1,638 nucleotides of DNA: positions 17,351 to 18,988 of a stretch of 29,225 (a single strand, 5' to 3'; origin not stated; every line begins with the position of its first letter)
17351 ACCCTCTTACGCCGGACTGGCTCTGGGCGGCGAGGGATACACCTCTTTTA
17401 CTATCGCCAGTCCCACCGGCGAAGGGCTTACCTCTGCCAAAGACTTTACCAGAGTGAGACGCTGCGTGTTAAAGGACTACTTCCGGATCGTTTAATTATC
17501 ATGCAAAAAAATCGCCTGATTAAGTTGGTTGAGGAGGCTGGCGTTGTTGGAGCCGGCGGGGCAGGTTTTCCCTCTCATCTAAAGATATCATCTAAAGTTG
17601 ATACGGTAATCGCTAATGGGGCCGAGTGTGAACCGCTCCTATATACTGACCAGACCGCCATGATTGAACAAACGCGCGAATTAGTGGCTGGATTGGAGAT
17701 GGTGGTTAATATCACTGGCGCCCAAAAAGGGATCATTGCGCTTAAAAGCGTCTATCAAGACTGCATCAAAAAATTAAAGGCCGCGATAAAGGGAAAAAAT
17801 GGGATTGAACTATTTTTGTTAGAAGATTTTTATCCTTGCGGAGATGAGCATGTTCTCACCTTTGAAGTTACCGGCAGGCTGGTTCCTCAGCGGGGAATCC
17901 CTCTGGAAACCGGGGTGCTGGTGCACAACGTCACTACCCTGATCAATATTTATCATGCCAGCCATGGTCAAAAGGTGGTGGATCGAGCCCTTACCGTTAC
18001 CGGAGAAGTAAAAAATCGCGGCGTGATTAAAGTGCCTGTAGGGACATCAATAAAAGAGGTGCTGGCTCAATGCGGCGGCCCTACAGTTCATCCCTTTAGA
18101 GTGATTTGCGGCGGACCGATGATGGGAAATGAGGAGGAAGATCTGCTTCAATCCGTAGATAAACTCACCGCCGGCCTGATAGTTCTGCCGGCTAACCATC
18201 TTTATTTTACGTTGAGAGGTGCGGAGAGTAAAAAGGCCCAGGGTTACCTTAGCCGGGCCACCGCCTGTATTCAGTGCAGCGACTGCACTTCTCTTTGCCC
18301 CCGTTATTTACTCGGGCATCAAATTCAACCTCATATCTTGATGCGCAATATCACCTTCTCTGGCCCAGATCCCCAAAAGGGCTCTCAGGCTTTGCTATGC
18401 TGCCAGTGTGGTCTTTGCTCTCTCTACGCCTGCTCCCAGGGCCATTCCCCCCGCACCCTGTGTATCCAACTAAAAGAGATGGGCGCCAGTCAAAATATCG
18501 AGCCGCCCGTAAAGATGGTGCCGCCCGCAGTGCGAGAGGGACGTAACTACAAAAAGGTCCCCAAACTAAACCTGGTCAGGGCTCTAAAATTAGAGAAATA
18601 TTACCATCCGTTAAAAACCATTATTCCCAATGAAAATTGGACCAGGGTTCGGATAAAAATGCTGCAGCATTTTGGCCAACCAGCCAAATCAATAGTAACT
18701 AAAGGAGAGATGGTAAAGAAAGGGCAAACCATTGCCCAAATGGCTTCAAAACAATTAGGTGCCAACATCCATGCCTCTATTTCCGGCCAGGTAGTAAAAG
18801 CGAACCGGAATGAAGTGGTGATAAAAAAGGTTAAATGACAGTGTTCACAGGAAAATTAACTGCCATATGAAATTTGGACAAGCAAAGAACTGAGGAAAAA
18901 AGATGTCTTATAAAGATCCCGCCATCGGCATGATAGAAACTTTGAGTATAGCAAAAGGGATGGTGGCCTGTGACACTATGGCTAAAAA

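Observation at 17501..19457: Paired Fe-S electron relay: a PduS-like flavoprotein next to a PduT-like BMC-T with the pore cysteine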

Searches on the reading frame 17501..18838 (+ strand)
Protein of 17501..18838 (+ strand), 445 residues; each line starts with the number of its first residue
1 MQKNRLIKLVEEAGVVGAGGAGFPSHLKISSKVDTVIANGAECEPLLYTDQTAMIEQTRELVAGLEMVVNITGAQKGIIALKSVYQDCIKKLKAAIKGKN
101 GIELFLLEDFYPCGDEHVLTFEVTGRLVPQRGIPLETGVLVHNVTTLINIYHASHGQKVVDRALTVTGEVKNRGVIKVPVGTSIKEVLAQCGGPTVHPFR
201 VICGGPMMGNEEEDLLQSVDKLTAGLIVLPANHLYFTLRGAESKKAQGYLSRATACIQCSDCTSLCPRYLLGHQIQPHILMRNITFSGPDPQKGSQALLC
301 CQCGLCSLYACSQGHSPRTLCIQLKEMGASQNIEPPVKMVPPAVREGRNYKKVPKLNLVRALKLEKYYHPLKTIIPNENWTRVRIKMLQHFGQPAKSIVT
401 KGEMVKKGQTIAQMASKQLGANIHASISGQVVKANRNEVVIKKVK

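Call 3: search_protein_families(library=pfam, proteins=[window:17501-18838:+])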
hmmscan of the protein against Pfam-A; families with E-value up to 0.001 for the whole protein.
window:17501-18838:+ (445 aa): 4 families
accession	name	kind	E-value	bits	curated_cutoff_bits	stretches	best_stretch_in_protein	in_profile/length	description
PF01512.22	Complex1_51K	-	3.2e-44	150.9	31.2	1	10-152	1-150/150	Nuo51 FMN-binding domain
PF13375.12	RnfC_N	-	3.7e-14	53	25.6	1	377-438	24-84/101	RnfC Barrel sandwich hybrid domain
PF13534.11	Fer4_17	-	4.3e-12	46.8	22.2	1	255-314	1-59/61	4Fe-4S dicluster domain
PF10531.15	SLBB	-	4e-11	43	27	1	165-209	3-53/55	SLBB domain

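Call 6: search_solved_structures(query=window:17501-18838:+, show_alignments=3)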
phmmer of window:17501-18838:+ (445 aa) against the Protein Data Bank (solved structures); distinct sequences matched with E-value up to 0.001: 31.
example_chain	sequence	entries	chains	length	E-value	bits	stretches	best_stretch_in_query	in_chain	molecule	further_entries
7zc6_C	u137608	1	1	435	4.7e-51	177.3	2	4-315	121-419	RnfC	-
9eri_C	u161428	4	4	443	2.1e-45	158.6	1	4-312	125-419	Na(+)-translocating ferredoxin:NAD(+) oxidoreductase complex subunit C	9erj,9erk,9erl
8ahx_C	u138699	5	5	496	1.2e-33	120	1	9-317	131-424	Ion-translocating oxidoreductase complex subunit C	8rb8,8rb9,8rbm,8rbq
7t2r_B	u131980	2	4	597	2.4e-11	46.4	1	5-229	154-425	NiFe hydrogenase subunit B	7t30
8oh5_B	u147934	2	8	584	3.4e-09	39.4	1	5-97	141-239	NAD-reducing hydrogenase subunit HoxF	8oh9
9n5u_B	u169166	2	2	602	7.2e-09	38.3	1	3-209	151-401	NfnB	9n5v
9bov_B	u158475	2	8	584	1.4e-08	37.4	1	5-98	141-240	NADH dehydrogenase (Quinone)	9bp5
9mqx_B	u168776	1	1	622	4.1e-08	35.8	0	4-98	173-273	NADH:ubiquinone oxidoreductase, NADH-binding (51 kD) subunit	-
2fug_1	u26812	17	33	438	1.3e-07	34.1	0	5-98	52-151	NADH-quinone oxidoreductase chain 1 | NADH-QUINONE OXIDOREDUCTASE SUBUNIT 1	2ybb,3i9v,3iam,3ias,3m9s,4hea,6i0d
7p5h_B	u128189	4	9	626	2.7e-07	33.1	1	4-216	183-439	Fe-hydrogenase, subunit beta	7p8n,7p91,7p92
7e5z_B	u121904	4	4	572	3.7e-07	32.7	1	6-205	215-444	Tungsten-containing formate dehydrogenase beta subunit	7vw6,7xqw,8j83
8a6t_B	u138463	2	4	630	3.9e-07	32.6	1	2-214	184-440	Electron bifurcating hydrogenase subunit HydB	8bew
7p64_F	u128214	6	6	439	1.3e-06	30.8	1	4-193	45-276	NADH-quinone oxidoreductase subunit F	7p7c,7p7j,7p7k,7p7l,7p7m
7p61_F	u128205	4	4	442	1.4e-06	30.8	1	4-193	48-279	NADH-quinone oxidoreductase subunit F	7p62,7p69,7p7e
7awt_F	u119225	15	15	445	1.4e-06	30.8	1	4-193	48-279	NADH-quinone oxidoreductase subunit F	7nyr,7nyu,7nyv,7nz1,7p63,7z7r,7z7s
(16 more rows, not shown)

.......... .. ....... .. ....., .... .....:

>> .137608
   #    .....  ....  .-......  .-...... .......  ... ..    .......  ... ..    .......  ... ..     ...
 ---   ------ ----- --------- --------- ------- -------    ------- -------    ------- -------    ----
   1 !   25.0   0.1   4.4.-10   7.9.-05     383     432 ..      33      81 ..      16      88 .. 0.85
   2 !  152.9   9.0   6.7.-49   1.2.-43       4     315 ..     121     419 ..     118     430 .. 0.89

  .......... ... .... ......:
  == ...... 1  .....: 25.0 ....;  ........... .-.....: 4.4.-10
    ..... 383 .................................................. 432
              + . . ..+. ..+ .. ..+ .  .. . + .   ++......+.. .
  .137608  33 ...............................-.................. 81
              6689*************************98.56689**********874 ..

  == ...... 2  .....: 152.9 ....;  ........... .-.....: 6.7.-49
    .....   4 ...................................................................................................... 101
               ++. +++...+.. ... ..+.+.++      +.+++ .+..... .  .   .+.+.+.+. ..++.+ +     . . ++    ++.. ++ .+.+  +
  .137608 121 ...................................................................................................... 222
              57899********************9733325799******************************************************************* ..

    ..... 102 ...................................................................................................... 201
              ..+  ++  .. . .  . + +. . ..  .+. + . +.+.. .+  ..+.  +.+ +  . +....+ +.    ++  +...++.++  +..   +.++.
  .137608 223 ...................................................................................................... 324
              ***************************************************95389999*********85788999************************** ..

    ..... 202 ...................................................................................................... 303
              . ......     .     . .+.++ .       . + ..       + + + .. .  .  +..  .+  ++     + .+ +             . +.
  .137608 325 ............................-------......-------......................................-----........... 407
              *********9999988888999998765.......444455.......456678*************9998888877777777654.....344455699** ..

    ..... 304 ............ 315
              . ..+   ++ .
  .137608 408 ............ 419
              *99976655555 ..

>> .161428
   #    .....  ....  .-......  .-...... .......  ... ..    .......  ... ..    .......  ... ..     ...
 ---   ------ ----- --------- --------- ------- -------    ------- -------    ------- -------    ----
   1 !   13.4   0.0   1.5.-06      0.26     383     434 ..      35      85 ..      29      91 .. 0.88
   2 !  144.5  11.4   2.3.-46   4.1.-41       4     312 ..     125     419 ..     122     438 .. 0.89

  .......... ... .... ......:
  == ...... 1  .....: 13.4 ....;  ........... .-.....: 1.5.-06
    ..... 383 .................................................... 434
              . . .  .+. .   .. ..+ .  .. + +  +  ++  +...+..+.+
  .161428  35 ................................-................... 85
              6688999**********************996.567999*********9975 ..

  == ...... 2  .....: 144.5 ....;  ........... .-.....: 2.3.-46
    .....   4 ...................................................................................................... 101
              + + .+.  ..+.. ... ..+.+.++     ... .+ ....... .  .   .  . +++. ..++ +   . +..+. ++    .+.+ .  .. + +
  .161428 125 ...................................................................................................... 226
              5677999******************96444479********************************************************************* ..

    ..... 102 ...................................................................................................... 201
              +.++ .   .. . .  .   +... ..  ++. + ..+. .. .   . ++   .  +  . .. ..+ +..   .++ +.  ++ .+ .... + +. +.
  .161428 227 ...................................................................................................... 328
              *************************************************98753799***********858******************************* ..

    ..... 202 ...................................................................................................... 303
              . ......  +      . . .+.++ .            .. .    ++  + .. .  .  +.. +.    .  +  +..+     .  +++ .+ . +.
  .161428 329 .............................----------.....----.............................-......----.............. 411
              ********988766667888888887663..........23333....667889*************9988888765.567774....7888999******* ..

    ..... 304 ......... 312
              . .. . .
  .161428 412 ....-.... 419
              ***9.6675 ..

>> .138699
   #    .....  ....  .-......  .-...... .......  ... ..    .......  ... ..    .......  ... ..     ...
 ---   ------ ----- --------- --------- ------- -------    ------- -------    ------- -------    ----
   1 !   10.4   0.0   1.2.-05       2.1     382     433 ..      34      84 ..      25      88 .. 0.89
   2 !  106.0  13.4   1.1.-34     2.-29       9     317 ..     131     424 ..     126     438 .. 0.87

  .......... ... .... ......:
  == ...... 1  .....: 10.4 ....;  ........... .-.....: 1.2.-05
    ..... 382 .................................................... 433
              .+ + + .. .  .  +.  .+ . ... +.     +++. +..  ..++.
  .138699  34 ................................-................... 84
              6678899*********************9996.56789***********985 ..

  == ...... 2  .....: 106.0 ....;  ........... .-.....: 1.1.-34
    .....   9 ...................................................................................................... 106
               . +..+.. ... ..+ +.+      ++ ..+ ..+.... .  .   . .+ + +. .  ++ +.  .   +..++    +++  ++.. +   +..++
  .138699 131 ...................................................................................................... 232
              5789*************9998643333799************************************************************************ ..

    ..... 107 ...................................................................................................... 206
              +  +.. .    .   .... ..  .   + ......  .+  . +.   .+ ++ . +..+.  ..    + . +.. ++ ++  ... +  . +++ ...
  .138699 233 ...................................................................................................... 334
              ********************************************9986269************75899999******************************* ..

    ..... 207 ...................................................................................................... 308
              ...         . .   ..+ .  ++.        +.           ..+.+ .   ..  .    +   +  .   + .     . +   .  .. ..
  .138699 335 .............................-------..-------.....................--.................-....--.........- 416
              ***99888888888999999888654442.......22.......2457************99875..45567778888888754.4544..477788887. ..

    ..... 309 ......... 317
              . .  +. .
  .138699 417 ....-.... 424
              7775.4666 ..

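Call 7: search_protein_families(library=ncbifam, proteins=[window:17501-18838:+], max_evalue=0.01)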
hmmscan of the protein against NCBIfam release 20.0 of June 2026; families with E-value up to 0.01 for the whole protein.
window:17501-18838:+ (445 aa): 8 families
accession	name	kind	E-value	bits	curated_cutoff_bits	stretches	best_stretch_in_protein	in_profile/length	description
TIGR01945.1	rnfC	subfamily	1.8e-74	250.8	245.95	2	2-312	120-415/435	RnfABCDGE type electron transport complex subunit C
NF003454.1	PRK05035.1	equivalog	3.3e-65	220.6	345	2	2-311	122-418/556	electron transport complex subunit RsxC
TIGR04481.1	PR_assoc_PrdC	equivalog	4.5e-62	210.2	490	2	3-228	73-304/425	proline reductase-associated electron transfer protein PrdC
NF041837.1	rnfC_Methano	equivalog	2.6e-27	95.8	650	3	118-313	235-412/438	Rnf electron transport complex subunit RnfC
TIGR01959.1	nuoF_fam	equivalog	3e-12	45.7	558.65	1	2-97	34-135/410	NADH-quinone oxidoreductase subunit NuoF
NF008436.0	PRK11278.1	equivalog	1.9e-10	40.2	749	1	2-98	47-150/448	NADH-quinone oxidoreductase subunit NuoF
NF010120.0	PRK13596.1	equivalog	0.00033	19.3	389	1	3-98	40-142/433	NADH-quinone oxidoreductase subunit NuoF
NF003759.0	PRK05352.1-2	equivalog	0.0058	15.4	505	0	370-438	16-83/447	Na(+)-translocating NADH-quinone reductase subunit A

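Call 10: find_homologous_proteins(query=window:17501-18838:+)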
Query window:17501-18838:+ (445 aa): 7525 proteins with E <= 0.001 among 8000 candidates; the best 120 are listed.
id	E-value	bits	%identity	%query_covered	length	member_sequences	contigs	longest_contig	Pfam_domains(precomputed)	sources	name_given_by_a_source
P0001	7.8e-114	399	45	95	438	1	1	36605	PF13375.13,PF10531.16,PF13534.12,PF01512.23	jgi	jgi:RnfABCDGE-type electron transport complex C subunit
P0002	8.7e-114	399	46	99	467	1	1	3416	PF13375.13,PF10531.16,PF13534.12,PF01512.23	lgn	-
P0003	9.3e-114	399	45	99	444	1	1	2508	PF13375.13,PF10531.16,PF13534.12,PF01512.23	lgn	-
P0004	3.2e-113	397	44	94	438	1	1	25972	PF13375.13,PF10531.16,PF13534.12,PF01512.23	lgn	-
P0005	3.9e-113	397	44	92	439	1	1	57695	PF13375.13,PF10531.16,PF25917.1,PF13534.12,PF01512.23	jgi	-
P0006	2.5e-112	394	43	94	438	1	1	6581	PF13375.13,PF10531.16,PF13534.12,PF01512.23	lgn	-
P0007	1.4e-110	388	43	94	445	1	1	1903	PF13375.13,PF10531.16,PF13534.12,PF01512.23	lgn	-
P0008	1.9e-110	388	44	95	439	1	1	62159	PF13375.13,PF10531.16,PF13534.12,PF01512.23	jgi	jgi:Na+-translocating ferredoxin:NAD+ oxidoreductase RnfC subunit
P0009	1.9e-110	388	43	97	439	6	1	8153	PF13375.13,PF10531.16,PF22461.3,PF13534.12,PF01512.23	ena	-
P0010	4.1e-110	387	44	99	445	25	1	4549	PF13375.13,PF13534.12,PF01512.23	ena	-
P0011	6.8e-110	386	46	100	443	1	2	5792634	PF13375.13,PF10531.16,PF13534.12,PF01512.23,PF13187.12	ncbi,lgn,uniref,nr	ncbi:4Fe-4S dicluster domain-containing protein [Geosporobacter ferrireducens]|uniref:NADH dehydroge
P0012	1.1e-109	385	45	93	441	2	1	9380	PF13375.13,PF10531.16,PF13534.12,PF01512.23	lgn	-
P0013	1.2e-109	385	45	94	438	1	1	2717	PF13375.13,PF10531.16,PF13534.12,PF01512.23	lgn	-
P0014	1.4e-109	385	43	95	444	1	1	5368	PF13375.13,PF13534.12,PF01512.23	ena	-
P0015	2.2e-109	384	44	99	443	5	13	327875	PF13375.13,PF10531.16,PF13534.12,PF01512.23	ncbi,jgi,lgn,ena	-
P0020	8.0e-109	383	47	98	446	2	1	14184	PF13375.13,PF10531.16,PF13534.12,PF01512.23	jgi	-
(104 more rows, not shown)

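Call 18: find_encoding_contigs(protein=window:17501-18838:+, flank=10000, max_places=5)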
Protein window:17501-18838:+ (445 aa): no gene with exactly this product is on record in the collection.

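Call 33: find_encoding_contigs(protein=P0020, flank=8000, max_places=1)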
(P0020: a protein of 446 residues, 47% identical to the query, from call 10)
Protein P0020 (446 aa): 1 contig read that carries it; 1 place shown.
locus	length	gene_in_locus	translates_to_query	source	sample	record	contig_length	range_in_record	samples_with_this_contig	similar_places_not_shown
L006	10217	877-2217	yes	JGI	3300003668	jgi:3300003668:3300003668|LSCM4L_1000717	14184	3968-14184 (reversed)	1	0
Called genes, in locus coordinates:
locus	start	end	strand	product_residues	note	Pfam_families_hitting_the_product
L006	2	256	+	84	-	?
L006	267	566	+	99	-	PF00936:BMC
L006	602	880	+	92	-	PF03319:EutN_CcmL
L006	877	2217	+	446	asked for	PF01512:Complex1_51K, PF10531:SLBB, PF13534:Fer4_17, PF13375:RnfC_N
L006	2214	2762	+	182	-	PF00936:BMC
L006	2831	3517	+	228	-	PF06249:EutQ, PF11699:CENP-C_C (weak), PF05899:Cupin_3, PF07883:Cupin_2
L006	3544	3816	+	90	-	PF00936:BMC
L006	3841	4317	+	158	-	PF00936:BMC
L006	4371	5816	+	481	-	PF00171:Aldedh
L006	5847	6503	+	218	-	PF06130:PTAC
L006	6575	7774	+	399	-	PF00871:Acetate_kinase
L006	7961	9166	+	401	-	PF01633:Choline_kinase (faint), PF01636:APH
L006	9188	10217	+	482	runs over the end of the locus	PF06253:MTTB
